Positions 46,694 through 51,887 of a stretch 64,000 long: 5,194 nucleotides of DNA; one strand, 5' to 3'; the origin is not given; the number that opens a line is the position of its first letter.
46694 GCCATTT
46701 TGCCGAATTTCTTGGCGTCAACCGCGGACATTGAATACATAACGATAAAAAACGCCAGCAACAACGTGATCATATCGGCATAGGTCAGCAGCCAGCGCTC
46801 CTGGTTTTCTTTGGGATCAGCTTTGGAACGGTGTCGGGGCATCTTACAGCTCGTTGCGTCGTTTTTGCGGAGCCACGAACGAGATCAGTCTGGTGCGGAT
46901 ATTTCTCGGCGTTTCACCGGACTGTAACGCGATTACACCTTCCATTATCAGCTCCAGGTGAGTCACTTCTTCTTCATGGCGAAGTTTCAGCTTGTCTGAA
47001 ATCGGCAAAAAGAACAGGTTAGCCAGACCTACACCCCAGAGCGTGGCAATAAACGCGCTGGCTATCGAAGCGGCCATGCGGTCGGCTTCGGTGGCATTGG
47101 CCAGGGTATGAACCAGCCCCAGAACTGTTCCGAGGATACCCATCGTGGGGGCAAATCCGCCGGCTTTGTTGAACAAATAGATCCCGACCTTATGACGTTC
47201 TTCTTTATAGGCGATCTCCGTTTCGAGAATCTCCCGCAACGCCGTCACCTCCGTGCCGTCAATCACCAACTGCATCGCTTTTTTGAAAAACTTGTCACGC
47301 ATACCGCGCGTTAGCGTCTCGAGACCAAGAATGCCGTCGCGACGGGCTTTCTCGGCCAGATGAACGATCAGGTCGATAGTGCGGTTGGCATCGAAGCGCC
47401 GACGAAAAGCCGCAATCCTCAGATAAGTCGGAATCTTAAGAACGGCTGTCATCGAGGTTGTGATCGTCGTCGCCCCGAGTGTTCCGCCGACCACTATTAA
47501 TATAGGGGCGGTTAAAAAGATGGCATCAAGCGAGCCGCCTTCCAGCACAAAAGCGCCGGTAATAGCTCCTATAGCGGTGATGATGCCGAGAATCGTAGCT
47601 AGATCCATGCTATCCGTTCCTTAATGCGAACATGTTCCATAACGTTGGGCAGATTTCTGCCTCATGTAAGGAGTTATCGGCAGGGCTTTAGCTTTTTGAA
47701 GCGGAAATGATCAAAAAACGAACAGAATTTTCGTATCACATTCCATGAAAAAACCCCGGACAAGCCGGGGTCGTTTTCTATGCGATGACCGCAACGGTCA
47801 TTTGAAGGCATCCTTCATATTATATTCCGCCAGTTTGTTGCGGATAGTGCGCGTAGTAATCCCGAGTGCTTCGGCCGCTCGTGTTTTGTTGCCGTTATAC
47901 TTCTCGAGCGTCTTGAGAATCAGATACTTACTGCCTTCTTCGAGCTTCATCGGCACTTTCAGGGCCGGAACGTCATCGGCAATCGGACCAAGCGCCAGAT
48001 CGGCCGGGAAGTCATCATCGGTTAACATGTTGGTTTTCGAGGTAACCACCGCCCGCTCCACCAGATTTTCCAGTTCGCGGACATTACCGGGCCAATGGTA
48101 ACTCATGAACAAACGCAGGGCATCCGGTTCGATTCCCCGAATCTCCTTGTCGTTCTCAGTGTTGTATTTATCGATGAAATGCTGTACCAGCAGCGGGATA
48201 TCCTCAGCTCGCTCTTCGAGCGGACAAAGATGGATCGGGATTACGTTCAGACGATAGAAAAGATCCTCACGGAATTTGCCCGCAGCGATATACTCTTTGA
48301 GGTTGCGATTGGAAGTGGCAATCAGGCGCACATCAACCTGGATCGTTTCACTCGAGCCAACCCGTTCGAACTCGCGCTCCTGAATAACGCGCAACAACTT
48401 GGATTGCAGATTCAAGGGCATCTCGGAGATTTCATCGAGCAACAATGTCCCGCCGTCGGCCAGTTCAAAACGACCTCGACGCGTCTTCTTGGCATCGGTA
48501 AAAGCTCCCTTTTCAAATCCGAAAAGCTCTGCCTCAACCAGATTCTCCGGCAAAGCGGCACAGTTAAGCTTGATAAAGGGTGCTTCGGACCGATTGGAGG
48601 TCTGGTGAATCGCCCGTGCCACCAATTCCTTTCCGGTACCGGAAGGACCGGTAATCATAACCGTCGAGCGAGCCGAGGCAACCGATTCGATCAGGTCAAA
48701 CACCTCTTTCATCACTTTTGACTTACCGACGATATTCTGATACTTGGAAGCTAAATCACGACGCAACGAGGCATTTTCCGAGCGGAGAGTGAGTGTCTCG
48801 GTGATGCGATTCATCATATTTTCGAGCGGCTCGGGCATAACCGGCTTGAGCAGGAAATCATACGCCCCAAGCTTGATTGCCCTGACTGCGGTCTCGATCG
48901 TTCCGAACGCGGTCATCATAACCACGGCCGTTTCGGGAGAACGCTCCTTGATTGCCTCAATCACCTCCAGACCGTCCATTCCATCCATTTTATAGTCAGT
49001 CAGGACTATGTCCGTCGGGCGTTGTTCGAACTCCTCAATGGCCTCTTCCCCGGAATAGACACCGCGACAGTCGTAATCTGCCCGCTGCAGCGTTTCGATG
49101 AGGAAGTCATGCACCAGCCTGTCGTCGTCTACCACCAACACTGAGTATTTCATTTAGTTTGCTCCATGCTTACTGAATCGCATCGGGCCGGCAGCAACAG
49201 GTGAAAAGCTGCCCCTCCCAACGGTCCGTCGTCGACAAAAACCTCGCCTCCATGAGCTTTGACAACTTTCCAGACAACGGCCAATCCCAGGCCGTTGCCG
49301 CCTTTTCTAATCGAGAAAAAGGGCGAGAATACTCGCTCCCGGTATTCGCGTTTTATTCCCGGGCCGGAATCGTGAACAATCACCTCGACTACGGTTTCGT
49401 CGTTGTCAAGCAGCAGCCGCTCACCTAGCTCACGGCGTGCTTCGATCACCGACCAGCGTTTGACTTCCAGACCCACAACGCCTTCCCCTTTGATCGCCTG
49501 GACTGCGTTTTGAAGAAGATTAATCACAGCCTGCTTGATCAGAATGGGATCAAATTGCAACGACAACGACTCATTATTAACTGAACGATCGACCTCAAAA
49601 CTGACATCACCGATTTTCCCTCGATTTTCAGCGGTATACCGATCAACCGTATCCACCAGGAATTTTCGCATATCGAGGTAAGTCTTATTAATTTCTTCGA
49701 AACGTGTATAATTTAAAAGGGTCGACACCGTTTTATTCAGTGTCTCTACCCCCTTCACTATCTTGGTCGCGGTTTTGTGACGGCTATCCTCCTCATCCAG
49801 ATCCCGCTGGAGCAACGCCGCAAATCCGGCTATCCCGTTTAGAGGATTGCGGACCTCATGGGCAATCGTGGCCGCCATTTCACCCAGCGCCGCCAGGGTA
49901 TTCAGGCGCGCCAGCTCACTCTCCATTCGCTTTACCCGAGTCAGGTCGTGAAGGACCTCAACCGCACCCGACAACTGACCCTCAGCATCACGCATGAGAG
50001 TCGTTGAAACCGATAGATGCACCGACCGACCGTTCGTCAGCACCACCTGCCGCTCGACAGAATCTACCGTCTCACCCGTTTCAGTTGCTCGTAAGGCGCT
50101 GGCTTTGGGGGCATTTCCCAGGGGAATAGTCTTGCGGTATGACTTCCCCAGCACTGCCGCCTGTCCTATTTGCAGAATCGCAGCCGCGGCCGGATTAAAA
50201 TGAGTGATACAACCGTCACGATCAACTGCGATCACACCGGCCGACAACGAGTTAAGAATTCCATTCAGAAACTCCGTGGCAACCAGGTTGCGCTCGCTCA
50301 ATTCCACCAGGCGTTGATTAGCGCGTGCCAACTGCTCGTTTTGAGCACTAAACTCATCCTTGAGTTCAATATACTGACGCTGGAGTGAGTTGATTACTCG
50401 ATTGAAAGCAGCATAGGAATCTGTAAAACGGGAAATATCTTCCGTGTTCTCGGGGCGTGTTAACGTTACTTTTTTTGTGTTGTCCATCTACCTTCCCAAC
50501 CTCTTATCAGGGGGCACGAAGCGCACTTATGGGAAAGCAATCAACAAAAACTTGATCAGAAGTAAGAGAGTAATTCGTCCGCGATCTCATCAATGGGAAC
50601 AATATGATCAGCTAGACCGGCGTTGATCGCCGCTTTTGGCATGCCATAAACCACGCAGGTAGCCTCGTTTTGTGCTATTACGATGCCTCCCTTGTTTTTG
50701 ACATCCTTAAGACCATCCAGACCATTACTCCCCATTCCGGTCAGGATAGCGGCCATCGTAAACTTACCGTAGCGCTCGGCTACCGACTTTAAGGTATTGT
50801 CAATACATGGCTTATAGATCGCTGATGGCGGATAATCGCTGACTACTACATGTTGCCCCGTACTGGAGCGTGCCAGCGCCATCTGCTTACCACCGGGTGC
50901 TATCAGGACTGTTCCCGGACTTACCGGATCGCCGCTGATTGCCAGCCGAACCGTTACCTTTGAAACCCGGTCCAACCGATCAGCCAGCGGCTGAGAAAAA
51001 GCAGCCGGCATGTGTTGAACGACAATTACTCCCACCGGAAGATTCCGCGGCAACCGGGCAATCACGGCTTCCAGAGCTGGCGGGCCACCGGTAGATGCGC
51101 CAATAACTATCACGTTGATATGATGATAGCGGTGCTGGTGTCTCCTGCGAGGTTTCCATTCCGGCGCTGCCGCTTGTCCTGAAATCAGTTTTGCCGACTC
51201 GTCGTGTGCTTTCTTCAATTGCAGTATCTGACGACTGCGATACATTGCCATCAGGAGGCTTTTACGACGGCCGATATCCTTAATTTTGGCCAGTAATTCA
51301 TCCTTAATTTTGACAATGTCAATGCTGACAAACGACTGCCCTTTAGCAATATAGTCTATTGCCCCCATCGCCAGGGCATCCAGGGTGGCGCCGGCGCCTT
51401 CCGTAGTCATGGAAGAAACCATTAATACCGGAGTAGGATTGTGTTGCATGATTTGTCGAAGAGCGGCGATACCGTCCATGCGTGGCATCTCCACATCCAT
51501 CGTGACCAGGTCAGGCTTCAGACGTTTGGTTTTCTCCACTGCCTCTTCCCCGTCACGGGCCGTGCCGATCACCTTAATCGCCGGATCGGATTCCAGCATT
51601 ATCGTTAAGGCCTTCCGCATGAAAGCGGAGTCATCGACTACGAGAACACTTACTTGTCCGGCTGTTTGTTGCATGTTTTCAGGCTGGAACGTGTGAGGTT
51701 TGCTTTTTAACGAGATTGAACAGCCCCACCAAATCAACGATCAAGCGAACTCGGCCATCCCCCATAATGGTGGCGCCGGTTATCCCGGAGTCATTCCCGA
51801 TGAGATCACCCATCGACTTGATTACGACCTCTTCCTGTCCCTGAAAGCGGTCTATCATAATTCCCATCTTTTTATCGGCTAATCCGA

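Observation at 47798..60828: A 13-kb gene string joins a partner-switching module, a HEAT-repeat protein, four stand-alone receivers, an MCP-less and CheW-less Che core, and a sigma54 two-component pair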

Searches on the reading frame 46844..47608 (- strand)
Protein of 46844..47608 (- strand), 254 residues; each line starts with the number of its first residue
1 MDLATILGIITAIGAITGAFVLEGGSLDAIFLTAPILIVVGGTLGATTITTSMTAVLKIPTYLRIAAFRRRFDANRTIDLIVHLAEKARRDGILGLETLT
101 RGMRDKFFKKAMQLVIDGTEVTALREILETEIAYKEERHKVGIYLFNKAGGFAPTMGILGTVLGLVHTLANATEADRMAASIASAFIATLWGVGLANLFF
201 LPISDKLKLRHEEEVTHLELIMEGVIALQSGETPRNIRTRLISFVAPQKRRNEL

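Call 6: search_protein_families(library=pfam, proteins=[window:46844-47608:-], max_evalue=0.001)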
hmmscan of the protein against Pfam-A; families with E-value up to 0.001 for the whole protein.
window:46844-47608:- (254 aa): 2 families
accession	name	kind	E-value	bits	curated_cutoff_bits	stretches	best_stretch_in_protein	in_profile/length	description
PF01618.21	MotA_ExbB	-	6.9e-29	100.6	22.9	1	103-219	5-126/127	MotA/TolQ/ExbB proton channel family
PF20560.3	MotA_N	-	2.3e-10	41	27.3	1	6-89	1-88/91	Motility protein A N-terminal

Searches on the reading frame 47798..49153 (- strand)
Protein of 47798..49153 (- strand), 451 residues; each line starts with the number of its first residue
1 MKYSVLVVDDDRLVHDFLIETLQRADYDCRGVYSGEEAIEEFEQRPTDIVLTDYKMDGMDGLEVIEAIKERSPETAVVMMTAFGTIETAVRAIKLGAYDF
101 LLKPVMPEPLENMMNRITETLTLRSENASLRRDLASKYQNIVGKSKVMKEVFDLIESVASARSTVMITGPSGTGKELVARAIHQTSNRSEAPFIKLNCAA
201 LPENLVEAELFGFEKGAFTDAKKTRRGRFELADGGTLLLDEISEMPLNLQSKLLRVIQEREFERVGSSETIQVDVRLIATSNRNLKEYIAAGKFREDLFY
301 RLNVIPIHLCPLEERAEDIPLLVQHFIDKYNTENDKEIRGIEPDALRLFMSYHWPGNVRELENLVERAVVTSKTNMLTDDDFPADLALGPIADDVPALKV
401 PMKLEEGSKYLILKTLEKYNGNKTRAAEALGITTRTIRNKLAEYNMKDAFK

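Call 5: search_protein_families(library=pfam, proteins=[window:47798-49153:-], max_evalue=0.01)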
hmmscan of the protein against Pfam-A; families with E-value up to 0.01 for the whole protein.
window:47798-49153:- (451 aa): 15 families
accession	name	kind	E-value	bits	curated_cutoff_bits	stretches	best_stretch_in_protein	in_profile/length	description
PF00158.32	Sigma54_activat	-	4.1e-73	245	20.2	1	141-308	1-168/168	Sigma-54 interaction domain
PF00072.30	Response_reg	-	4.8e-29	101.2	30.2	1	5-113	1-109/111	Response regulator receiver domain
PF25601.1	AAA_lid_14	-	1.5e-28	98.9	27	1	314-387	2-75/87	AAA+ ATPase lid domain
PF14532.12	Sigma54_activ_2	-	6.7e-24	85.1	25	1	142-312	1-138/138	Sigma-54 interaction domain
PF02954.25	HTH_8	-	2e-11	43.8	22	1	404-444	2-42/42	Bacterial regulatory protein, Fis family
PF07728.20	AAA_5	-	3.4e-10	40.5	22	1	165-284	2-124/139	AAA domain (dynein-related subfamily)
PF00004.35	AAA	-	3e-06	28.2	21.2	1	165-283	1-110/131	ATPase family associated with various cellular activities (AAA)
PF13191.12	AAA_16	-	1.3e-05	26.3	32.6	1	141-201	2-63/167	AAA ATPase domain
PF07724.20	AAA_2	-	6.2e-05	23.5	27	1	163-289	4-131/166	AAA domain (Cdc48 subfamily)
PF20030.5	bpMoxR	-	9.1e-05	22.1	27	1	138-287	11-149/205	MoxR domain in the MoxR-vWA-beta-propeller ternary systems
PF01078.27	Mg_chelatase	-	0.00026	20.9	20.3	0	155-184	15-44/207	Magnesium chelatase, subunit ChlI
PF13245.12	AAA_19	-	0.00028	21.5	25.1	0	159-261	8-118/134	AAA domain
PF07726.17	AAA_3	-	0.00029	21.2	27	1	165-282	2-111/131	ATPase family associated with various cellular activities (AAA)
PF23198.2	PDE8A_N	-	0.00041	20.7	29.6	1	11-80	19-89/147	PDE8A-like, N-terminal domain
PF18024.7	HTH_50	-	0.0011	19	27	1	406-446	10-49/50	Helix-turn-helix domain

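Call 32: search_protein_families(library=ncbifam, proteins=[window:47798-49153:-], max_evalue=0.00001)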
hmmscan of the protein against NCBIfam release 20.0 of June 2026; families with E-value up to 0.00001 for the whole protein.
window:47798-49153:- (451 aa): 102 families (the best 25 are shown)
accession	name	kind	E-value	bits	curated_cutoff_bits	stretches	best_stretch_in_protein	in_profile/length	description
NF008469.0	PRK11361.1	equivalog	2.9e-145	484.5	714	1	3-448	5-458/461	acetoacetate metabolism transcriptional regulator AtoC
TIGR01818.1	ntrC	equivalog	4.3e-130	434.6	558.6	1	5-393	1-388/463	nitrogen regulation protein NR(I)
NF007689.0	PRK10365.1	equivalog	1.4e-127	426.2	760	1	4-442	7-440/441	sigma-54-dependent response regulator transcription factor ZraR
TIGR02915.1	PEP_resp_reg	equivalog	4.2e-123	411.5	502.6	1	5-447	1-445/445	PEP-CTERM-box response regulator transcription factor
NF041946.1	LuxO_transreg_Vib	equivalog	4.5e-119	398.3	800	1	21-387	15-381/463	quorum-sensing sigma-54 dependent transcriptional regulator LuxO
TIGR01817.1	nifA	equivalog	5.8e-116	388.4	528.85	1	119-383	176-439/534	nif-specific transcriptional activator NifA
NF051870.1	NAssimRespRegNtrX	equivalog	8e-114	381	600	1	4-440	3-446/452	nitrogen assimilation response regulator NtrX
NF041552.1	TF_PrdR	equivalog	1.9e-108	363.3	795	1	117-445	247-577/577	sigma-54 dependent transcriptional regulator PrdR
NF050807.1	TransRegFlbDCaul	equivalog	8.1e-108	361.2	750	1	36-446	34-440/454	sigma-54-dependent transcriptional regulator FlbD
NF008176.1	PRK10923.1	equivalog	1.2e-106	357.1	620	1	4-390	5-389/469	nitrogen regulation protein NR(I)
NF049963.1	RespRegFlgRCampy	domain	8.5e-101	337.9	750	1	6-446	4-429/429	fla regulon two-component system response regulator FlgR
NF011695.0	PRK15115.1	equivalog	3.4e-100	335.9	763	1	4-433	8-425/445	two-component system response regulator GlrR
NF003451.0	PRK05022.1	equivalog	5.1e-97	325.7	476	1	115-431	166-495/512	nitric oxide reductase transcriptional regulator NorR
NF011958.0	PRK15429.1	equivalog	1e-95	321.9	830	1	126-441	363-681/692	formate hydrogenlyase transcriptional activator FlhA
NF038308.1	RNA_repair_RtcR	equivalog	1.9e-94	317.5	650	1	86-384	123-434/530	RNA repair transcriptional activator RtcR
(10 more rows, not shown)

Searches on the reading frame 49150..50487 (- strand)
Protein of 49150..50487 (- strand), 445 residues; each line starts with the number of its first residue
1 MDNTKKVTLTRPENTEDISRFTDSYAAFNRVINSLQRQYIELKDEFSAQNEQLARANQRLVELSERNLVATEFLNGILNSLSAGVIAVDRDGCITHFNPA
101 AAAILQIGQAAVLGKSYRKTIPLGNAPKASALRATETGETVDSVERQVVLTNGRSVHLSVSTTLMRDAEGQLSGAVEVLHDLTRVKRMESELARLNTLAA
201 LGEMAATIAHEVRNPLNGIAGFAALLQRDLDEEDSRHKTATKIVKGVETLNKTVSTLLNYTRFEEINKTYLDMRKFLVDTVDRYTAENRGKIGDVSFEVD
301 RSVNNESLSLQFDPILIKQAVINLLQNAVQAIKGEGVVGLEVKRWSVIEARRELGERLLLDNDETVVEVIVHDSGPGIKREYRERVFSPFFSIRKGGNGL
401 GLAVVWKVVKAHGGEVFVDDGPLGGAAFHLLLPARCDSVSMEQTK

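Call 5: search_protein_families(library=pfam, proteins=[window:49150-50487:-], max_evalue=0.01)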
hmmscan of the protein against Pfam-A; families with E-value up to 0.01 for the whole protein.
window:49150-50487:- (445 aa): 9 families
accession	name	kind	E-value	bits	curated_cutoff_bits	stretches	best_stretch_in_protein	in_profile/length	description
PF02518.31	HATPase_c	-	1.2e-18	68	26.4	1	313-434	2-109/111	Histidine kinase-, DNA gyrase B-, and HSP90-like ATPase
PF00989.32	PAS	-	1.7e-17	63.9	22.6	1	73-181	2-112/113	PAS fold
PF08448.16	PAS_4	-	1.2e-13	51.7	23.1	1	78-187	1-110/110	PAS fold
PF00512.31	HisKA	-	4.9e-13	49.4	26.9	1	201-265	2-65/66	His Kinase A (phospho-acceptor) domain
PF13426.13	PAS_9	-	5.4e-11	43.1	27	1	85-183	4-102/103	PAS domain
PF13596.12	PAS_10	-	2.8e-06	28.4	22.1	1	74-183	1-106/106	PAS domain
PF13188.13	PAS_8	-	1e-05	25.6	21.8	1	72-129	1-55/65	PAS domain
PF15835.10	DUF4715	-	0.0089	16.6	27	0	30-75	71-116/139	Domain of unknown function (DUF4715)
PF04048.20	Sec8_N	-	0.01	16.2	26.8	0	23-75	72-124/142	Exocyst complex component Sec8 N-terminal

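Call 32: search_protein_families(library=ncbifam, proteins=[window:49150-50487:-], max_evalue=0.00001)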
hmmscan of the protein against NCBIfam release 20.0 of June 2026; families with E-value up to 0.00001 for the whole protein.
window:49150-50487:- (445 aa): 74 families (the best 25 are shown)
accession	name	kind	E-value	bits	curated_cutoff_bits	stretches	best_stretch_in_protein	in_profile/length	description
NF008468.0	PRK11360.1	equivalog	3.5e-73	247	646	1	63-436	259-610/616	two-component system sensor histidine kinase AtoS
NF046044.1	PnpS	equivalog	3.4e-41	141.6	400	1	35-433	18-390/390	two-component system histidine kinase PnpS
NF010411.0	PRK13837.1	equivalog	1e-40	139.5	647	1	160-436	409-677/828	two-component system VirA-like sensor kinase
NF007688.0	PRK10364.1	equivalog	1.6e-39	136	479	1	186-436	225-453/460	two-component system sensor histidine kinase ZraS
NF033092.0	HK_WalK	equivalog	8.7e-33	113.7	725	1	43-433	229-593/594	cell wall metabolism sensor histidine kinase WalK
NF046020.1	HisKinCckABruc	equivalog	1e-29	103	1000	1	130-439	408-712/868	cell cycle histidine kinase CckA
NF047874.1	MASE3_PAS_HK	subfamily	3.4e-28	98.8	560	2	16-338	208-541/655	MASE3 domain-containing sensor histidine kinase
NF041777.1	sens_FixL_Rhizob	equivalog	3.6e-28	98.5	850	1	69-434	120-481/485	sensor protein FixL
NF052574.1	HisKinEspCMyxo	equivalog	6.4e-28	97.4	1200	1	72-438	284-641/785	serine histidine kinase EspC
NF008293.1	PRK11073.1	equivalog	7.4e-28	97.8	240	1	73-435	8-348/349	nitrogen regulation protein NR(II)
NF046026.1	HisKinCckACaul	equivalog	8.6e-28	96.8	1000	1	92-439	206-537/678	cell cycle histidine kinase CckA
NF047496.1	HK_LIC11548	equivalog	1.1e-27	97.1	750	1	184-433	343-588/589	LIC_11548 family sensor histidine kinase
NF008312.0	PRK11100.1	equivalog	2e-26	92.9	356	1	187-434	242-474/477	two-component system sensor histidine kinase CreC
TIGR02966.1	phoR_proteo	equivalog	3.8e-25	88.6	334.2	1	74-429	8-330/333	phosphate regulon sensor histidine kinase PhoR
NF047497.1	HK_LIC_12097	equivalog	4.8e-25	88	500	1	142-418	91-351/367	LIC_12097 family sensor histidine kinase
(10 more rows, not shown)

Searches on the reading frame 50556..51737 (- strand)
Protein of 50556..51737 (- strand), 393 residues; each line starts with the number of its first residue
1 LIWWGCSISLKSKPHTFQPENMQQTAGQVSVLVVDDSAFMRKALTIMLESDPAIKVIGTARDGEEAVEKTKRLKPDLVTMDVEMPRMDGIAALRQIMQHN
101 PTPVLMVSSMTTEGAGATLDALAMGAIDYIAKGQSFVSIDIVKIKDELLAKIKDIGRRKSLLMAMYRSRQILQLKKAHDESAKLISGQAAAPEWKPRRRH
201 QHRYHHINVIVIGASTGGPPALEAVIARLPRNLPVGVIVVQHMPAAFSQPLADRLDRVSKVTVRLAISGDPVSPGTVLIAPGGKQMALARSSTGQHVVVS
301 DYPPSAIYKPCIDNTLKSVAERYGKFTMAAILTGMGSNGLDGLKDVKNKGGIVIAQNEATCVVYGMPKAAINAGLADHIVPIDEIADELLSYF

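Call 5: search_protein_families(library=pfam, proteins=[window:50556-51737:-], max_evalue=0.01)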
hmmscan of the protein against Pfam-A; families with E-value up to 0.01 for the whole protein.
window:50556-51737:- (393 aa): 2 families
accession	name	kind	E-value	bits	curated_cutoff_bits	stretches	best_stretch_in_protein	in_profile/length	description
PF01339.22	CheB_methylest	-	2.5e-61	206.8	24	1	210-389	1-174/174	CheB methylesterase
PF00072.30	Response_reg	-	1.4e-23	83.6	30.2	1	31-133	1-100/111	Response regulator receiver domain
